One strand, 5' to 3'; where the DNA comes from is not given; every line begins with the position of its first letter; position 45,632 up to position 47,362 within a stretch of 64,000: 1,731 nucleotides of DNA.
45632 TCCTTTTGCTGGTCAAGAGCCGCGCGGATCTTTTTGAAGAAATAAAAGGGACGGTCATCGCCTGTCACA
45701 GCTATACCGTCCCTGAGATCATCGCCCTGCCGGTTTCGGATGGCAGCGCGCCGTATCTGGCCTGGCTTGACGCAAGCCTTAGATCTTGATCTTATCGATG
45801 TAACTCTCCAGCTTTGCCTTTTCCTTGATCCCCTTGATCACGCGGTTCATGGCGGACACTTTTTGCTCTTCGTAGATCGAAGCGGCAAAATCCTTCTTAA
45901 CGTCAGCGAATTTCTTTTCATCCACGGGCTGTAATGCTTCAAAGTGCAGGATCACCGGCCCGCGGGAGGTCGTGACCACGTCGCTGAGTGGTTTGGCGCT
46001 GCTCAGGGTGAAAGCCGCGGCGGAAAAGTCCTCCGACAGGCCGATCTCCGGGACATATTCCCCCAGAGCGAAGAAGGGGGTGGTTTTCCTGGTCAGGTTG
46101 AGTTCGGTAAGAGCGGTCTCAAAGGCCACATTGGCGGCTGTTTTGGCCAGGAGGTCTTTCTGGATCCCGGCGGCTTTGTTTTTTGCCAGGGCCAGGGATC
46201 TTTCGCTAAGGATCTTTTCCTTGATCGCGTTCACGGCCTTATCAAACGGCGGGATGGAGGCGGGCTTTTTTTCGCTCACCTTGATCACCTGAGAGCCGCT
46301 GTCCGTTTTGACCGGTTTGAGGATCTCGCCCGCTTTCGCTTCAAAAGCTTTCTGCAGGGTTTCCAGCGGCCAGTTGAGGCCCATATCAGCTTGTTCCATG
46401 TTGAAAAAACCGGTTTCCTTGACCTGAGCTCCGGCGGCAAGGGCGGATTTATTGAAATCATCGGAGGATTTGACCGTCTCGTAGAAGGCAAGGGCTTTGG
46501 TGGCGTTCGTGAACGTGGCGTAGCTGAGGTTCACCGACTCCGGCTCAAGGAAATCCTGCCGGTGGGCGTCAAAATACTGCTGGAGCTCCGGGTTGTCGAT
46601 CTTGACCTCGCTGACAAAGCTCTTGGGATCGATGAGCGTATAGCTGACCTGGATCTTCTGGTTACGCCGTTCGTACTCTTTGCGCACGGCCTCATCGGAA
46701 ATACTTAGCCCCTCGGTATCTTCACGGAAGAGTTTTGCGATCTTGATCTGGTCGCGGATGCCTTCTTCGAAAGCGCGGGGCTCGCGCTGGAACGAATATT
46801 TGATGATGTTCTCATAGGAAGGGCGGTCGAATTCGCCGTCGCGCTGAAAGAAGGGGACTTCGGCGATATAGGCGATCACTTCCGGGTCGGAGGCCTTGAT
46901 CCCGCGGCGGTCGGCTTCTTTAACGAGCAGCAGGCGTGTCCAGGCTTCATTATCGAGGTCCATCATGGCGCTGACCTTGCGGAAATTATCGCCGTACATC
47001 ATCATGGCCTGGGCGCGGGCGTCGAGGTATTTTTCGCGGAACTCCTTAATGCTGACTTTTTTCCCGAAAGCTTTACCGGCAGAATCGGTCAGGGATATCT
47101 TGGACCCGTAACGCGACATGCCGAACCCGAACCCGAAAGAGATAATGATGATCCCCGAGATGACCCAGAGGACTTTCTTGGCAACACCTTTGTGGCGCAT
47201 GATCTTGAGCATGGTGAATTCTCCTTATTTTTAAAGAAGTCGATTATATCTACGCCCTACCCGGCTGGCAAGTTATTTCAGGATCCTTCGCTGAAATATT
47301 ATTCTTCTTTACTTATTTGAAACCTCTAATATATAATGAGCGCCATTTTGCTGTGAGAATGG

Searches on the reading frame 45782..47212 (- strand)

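Call 56: search_protein_families(library=pfam, proteins=[window:45782-47212:-], max_evalue=0.0001)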
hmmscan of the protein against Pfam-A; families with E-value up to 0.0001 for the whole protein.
window:45782-47212:- (477 aa): 4 families
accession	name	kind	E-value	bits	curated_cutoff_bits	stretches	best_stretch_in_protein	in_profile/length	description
PF13145.12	Rotamase_2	-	1.1e-22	81.5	27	2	205-326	1-119/121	PPIC-type PPIASE domain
PF13624.11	SurA_N_3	-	1.4e-22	80.7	27.2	1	1-161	1-161/162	SurA-like N-terminal domain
PF13623.11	SurA_N_2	-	5.2e-18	65.8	28.5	1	12-137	9-145/145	SurA-like N-terminal domain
PF00639.27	Rotamase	-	6.1e-05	24.4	21.7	0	244-313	26-96/97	PPIC-type PPIASE domain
